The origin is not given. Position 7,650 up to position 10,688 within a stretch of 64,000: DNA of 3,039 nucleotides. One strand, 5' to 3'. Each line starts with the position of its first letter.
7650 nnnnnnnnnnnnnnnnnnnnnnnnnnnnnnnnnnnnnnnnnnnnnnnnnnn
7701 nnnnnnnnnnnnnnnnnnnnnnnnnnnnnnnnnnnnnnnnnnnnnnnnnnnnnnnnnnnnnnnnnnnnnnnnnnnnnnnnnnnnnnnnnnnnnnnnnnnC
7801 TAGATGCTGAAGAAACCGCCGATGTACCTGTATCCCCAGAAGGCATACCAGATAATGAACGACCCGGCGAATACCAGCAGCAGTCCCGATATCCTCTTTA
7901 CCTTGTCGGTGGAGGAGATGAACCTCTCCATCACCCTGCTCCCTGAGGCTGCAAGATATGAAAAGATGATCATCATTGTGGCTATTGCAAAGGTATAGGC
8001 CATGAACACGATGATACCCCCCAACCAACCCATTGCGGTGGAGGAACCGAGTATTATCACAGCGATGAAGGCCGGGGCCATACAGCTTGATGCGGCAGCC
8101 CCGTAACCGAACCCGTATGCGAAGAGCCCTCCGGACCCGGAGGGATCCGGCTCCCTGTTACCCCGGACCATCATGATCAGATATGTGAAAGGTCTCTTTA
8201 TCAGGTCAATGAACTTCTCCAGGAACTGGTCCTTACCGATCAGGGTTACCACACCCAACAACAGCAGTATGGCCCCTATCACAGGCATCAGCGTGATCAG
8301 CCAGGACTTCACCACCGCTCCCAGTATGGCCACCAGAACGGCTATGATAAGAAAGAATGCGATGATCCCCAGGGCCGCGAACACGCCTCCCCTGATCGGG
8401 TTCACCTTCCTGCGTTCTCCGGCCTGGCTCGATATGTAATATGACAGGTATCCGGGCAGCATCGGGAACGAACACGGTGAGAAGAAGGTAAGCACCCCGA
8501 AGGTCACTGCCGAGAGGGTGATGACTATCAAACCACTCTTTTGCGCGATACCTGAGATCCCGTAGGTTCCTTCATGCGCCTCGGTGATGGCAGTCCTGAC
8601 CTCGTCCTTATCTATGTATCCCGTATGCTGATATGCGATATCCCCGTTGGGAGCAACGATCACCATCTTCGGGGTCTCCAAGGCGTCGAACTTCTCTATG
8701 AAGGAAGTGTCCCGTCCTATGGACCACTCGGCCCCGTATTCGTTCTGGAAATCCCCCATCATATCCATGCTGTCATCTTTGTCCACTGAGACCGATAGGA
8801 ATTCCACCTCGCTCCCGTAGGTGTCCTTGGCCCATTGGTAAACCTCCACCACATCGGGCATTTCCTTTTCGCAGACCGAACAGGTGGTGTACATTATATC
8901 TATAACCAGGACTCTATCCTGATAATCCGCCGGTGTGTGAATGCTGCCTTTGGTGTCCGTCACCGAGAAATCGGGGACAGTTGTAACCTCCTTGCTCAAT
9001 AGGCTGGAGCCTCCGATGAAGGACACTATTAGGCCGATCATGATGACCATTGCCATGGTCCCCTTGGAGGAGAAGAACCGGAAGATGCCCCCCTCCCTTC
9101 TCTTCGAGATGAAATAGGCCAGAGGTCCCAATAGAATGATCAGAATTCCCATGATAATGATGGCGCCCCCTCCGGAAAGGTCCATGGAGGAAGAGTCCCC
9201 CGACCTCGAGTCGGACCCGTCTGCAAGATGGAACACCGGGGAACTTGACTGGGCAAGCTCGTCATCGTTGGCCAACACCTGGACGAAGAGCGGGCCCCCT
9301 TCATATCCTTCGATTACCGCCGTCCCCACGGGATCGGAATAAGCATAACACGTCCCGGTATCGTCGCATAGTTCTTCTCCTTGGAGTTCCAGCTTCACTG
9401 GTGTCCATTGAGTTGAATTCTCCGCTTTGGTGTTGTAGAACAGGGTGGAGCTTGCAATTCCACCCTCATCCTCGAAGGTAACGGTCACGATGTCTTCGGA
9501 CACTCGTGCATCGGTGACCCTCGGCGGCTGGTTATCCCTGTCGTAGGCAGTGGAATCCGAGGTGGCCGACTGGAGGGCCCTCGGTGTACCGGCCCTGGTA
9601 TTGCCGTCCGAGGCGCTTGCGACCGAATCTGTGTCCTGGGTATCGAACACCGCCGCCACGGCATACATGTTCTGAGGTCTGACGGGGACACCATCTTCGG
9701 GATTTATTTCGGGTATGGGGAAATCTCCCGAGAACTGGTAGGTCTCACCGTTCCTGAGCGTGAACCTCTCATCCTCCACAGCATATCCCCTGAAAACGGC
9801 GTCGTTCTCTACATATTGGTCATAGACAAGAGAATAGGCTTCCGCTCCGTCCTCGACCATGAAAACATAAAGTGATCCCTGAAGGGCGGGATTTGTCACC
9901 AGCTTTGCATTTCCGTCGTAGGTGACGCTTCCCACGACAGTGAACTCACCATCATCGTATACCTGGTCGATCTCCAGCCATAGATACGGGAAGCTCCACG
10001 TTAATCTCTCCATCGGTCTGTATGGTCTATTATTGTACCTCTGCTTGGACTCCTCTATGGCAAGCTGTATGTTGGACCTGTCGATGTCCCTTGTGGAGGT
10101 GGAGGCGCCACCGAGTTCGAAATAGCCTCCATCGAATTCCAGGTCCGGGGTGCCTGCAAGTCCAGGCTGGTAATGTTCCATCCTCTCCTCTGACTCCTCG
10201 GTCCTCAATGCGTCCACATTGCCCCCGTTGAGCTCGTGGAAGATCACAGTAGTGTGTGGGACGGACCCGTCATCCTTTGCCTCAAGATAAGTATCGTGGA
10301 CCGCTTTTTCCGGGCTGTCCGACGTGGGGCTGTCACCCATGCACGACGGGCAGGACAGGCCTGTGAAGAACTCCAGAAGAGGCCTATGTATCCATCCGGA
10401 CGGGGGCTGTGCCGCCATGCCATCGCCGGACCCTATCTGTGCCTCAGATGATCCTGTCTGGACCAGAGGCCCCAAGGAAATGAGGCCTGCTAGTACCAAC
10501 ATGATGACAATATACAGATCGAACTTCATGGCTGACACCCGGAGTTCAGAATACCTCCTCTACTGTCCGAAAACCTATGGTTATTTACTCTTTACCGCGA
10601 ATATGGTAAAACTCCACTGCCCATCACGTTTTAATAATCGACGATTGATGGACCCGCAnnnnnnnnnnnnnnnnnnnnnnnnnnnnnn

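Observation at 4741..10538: Convergent gene pair encoding cell-surface thioredoxin-fold proteins, one fused to a CcdA/DsbD electron conduit: a candidate extracytoplasmic thiol-disulfide relay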

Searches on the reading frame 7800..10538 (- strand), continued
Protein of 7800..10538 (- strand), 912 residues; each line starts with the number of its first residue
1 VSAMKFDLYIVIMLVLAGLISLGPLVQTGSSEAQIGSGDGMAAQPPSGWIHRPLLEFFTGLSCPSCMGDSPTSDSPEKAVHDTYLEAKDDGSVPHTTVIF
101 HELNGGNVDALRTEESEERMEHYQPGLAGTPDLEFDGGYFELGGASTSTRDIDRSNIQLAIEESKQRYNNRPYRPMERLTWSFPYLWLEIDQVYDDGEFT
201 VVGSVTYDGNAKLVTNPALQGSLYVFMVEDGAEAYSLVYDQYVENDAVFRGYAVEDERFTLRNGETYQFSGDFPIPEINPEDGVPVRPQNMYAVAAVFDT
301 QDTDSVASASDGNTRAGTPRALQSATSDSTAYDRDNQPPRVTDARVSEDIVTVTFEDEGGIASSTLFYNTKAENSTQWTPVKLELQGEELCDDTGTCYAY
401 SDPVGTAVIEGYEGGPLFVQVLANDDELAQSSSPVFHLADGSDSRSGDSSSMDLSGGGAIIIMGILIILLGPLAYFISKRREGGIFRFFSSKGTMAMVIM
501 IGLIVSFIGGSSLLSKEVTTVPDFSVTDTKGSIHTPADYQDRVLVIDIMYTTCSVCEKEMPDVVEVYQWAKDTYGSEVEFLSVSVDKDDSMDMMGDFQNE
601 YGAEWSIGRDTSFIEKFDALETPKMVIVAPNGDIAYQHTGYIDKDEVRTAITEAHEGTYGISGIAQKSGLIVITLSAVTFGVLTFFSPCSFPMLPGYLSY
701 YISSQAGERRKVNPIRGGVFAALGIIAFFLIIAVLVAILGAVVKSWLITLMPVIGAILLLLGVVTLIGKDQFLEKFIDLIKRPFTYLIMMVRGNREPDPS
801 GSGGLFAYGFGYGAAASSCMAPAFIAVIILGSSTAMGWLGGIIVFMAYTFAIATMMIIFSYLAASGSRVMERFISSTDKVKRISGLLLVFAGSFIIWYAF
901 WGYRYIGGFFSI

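Call 84: find_encoding_contigs(protein=P0029, flank=6000, max_places=2)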
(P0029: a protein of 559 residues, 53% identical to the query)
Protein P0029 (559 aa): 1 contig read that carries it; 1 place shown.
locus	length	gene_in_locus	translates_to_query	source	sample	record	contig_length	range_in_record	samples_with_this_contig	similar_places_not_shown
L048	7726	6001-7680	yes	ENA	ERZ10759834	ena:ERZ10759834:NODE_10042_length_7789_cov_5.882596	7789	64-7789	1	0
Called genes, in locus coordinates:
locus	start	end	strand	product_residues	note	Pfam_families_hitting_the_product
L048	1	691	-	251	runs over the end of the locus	?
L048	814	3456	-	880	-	PF17892:Cadherin_5 (faint), PF17963:Big_9 (weak)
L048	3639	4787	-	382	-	PF01702:TGT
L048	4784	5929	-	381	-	PF02547:Queuosine_synth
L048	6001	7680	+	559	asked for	-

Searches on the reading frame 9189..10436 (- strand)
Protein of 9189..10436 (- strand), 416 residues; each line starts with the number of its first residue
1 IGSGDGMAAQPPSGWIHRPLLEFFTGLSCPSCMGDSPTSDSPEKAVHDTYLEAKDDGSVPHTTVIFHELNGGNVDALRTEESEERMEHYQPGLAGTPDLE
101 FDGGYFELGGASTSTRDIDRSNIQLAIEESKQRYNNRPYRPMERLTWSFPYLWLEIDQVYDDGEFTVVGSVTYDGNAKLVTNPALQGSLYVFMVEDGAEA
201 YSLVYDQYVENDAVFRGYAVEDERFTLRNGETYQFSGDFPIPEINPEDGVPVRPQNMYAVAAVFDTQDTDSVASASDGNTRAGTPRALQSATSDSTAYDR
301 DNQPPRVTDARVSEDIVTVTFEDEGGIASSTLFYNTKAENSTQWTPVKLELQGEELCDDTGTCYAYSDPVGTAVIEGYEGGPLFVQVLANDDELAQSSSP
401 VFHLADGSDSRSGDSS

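Call 24: search_solved_structures(query=A4, max_evalue=10, show_alignments=2)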
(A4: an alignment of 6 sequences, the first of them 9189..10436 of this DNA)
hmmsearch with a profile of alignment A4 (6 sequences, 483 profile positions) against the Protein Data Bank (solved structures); distinct sequences matched with E-value up to 10: 4.
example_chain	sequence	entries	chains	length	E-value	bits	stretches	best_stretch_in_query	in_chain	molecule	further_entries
2bo1_A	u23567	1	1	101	0.34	12.7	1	112-148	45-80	50S RIBOSOMAL PROTEIN L30E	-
1cok_A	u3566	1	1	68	2.1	10.1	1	57-71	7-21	PROTEIN (SECOND SPLICE VARIANT P73)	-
1dxs_A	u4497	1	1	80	2.1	10.1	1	56-71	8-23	P53-LIKE TRANSCRIPTION FACTOR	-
9gnb_A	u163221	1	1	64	2.5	9.8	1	57-71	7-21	Tumor protein p73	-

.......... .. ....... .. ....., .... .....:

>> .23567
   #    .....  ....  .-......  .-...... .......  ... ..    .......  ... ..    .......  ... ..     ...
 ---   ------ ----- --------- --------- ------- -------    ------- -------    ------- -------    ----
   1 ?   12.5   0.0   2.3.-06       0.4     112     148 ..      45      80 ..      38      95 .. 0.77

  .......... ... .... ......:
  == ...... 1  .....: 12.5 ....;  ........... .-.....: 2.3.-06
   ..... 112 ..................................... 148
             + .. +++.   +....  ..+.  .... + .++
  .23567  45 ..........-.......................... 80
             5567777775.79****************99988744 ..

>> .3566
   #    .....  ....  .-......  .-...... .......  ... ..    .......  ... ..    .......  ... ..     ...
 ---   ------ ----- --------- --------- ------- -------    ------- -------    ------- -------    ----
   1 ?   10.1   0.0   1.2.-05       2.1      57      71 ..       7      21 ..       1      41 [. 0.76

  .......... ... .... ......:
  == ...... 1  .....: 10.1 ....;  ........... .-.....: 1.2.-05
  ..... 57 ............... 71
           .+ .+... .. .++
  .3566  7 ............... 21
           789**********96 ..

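Call 25: search_protein_families(library=pfam, alignment_id=A4, max_evalue=1)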
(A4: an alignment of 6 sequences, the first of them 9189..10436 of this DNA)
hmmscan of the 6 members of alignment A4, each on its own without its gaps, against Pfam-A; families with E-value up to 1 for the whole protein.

A. member 1, window:9189-10436:- (416 aa): 2 families
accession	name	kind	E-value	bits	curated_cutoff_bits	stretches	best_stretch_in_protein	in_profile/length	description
PF07076.17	DUF1344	-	0.0034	17.6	23.1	1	221-252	14-45/60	Protein of unknown function (DUF1344)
PF09479.16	Flg_new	-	0.12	13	27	0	318-343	2-27/65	Listeria-Bacteroides repeat domain (List_Bact_rpt)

B. families by the number of members that match (of 6 scanned): 6 families
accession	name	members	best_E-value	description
PF07076.17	DUF1344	1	0.0034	Protein of unknown function (DUF1344)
PF11551.14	Omp28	1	0.0038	Outer membrane protein Omp28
PF09479.16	Flg_new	1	0.12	Listeria-Bacteroides repeat domain (List_Bact_rpt)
PF19325.4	RNF152_C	1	0.15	E3 ubiquitin-protein ligase RNF152 C-terminus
PF21139.3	BT_MCC_alpha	1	0.23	Methylcrotonyl-CoA carboxylase, alpha-subunit, BT domain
PF13567.11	DUF4131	1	0.29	Domain of unknown function (DUF4131)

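Call 29: predict_structure(alignment_id=A2)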
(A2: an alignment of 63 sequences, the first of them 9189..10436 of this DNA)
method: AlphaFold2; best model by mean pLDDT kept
length: 416 residues; sequences in the alignment: 63
mean_pLDDT: 90.6   pTM: 0.91
mean pLDDT of the five models: 90.6, 90.5, 88.9, 88.1, 87.8
residues with pLDDT >= 90: 313; 70-90: 73; 50-70: 13; < 50: 17
segments of 3 or more residues with pLDDT < 50: 1-6, 408-416
pLDDT, mean of each block of 10 residues (from residue 1): 54 95 91 93 97 92 85 73 83 77 94 88 97 88 86 98 98 89 93 96 91 97 97 98 90 97 96 90 93 97 96 96 96 95 95 97 96 95 97 96 73 39
secondary structure, 60 per line:
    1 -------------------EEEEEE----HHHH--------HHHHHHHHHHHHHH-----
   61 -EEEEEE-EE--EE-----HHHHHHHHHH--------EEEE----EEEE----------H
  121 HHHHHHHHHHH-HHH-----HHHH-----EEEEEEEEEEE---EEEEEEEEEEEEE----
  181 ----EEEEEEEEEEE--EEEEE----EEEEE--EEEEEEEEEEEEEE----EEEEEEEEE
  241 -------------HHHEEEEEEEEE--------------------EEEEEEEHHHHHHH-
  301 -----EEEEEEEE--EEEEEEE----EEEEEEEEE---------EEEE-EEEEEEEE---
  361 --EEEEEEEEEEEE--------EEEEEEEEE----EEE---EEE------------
elements in order: E20-25 H30-33 H42-55 E62-67 H80-89 E98-101 E106-109 H120-131 H141-144 E150-160 E164-176 E185-195 E198-202 E207-211 E214-227 E232-240 E257-265 E286-292 H293-299 E306-313 E316-322 E327-335 E345-348 E350-357 E363-374 E383-391 E396-398 E402-404

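Call 70: search_protein_representatives(alignment_id=A4)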
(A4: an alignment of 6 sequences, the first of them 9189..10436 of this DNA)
Query: 6 sequences, 483 profile positions. Proteins with E-value up to 0.001 (for the whole library): 88; up to 1e-10: 69; up to 1e-30: 43. The best 88 are listed.
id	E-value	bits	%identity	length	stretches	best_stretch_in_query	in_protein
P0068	8.1e-221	750.2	-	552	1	3-483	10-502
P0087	2.7e-198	676.0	-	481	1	17-481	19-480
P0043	3.2e-194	662.5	-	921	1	33-478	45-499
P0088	1.1e-186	637.6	-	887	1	47-473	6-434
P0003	3.9e-173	593.0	-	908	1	12-476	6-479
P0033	7.7e-173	592.0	-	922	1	22-476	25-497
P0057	3.4e-169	580.0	-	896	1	5-480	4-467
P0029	1.4e-163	561.5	-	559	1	15-473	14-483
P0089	4.6e-144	497.1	-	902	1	40-478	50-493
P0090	3.6e-135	467.8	-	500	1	11-473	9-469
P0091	1.2e-123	429.8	-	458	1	8-471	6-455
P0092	1.7e-104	366.6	-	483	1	143-430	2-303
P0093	9.7e-102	357.5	-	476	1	41-471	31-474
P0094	4.8e-97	342.0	-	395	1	70-459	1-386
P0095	1.9e-95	336.7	-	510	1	18-390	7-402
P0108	1.6e-62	228.2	-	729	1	44-383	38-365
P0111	7.5e-61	222.7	-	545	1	35-467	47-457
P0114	1.2e-54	202.2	-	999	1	43-380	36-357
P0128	4.9e-22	94.7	-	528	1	34-363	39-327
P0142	3.3e-12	62.3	-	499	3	51-167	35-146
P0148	1.4e-10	56.8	-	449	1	53-294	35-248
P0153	1.1e-08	50.7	-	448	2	45-149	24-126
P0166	8.5e-04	34.5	-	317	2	47-149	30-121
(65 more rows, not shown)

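Call 79: search_protein_families(library=pfam, proteins=[P0114, P0108, P0128, P0142, P0148, P0153, P0166, P0111], max_evalue=0.001)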
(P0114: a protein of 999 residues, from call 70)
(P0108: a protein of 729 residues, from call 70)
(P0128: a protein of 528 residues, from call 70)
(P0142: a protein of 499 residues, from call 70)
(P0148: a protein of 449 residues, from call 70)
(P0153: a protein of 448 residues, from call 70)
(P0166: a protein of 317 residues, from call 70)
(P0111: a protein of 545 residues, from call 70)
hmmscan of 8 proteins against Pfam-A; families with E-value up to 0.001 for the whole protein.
P0114 (999 aa): 5 families
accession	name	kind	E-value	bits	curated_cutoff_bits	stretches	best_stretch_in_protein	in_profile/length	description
PF00041.27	fn3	-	6.5e-23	81.2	25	3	404-497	2-74/84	Fibronectin type III domain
PF16656.11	Pur_ac_phosph_N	-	2.5e-15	57.2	30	2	642-726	6-82/93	Purple acid Phosphatase, N-terminal domain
PF16794.11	fn3_4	-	2.6e-08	34.2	27.1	0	408-497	8-94/103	Fibronectin-III type domain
PF10179.15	NDNF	-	5e-06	27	27.3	0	702-734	86-118/127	Neuron-derived neurotrophic factor, first Fn(III) domain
PF13717.11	Zn_ribbon_4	-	0.0001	22.6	30.3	1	967-993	3-32/36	zinc-ribbon domain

P0108 (729 aa): 0 families

P0128 (528 aa): 1 family
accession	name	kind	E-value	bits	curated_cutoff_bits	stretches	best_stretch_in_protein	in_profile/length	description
PF22184.2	CBM_56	-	2.6e-05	24.8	27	0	312-361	14-63/75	Carbohydrate binding module family 56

P0142 (499 aa): 1 family
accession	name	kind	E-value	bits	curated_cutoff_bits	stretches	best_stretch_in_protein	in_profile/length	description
PF11551.14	Omp28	-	3e-07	30.9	34.9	1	97-244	4-151/171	Outer membrane protein Omp28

P0148 (449 aa): 0 families

P0153 (448 aa): 1 family
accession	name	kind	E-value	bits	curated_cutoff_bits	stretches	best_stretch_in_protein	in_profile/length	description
PF11551.14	Omp28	-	4.8e-07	30.2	34.9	1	99-247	8-158/171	Outer membrane protein Omp28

P0166 (317 aa): 0 families

P0111 (545 aa): 0 families
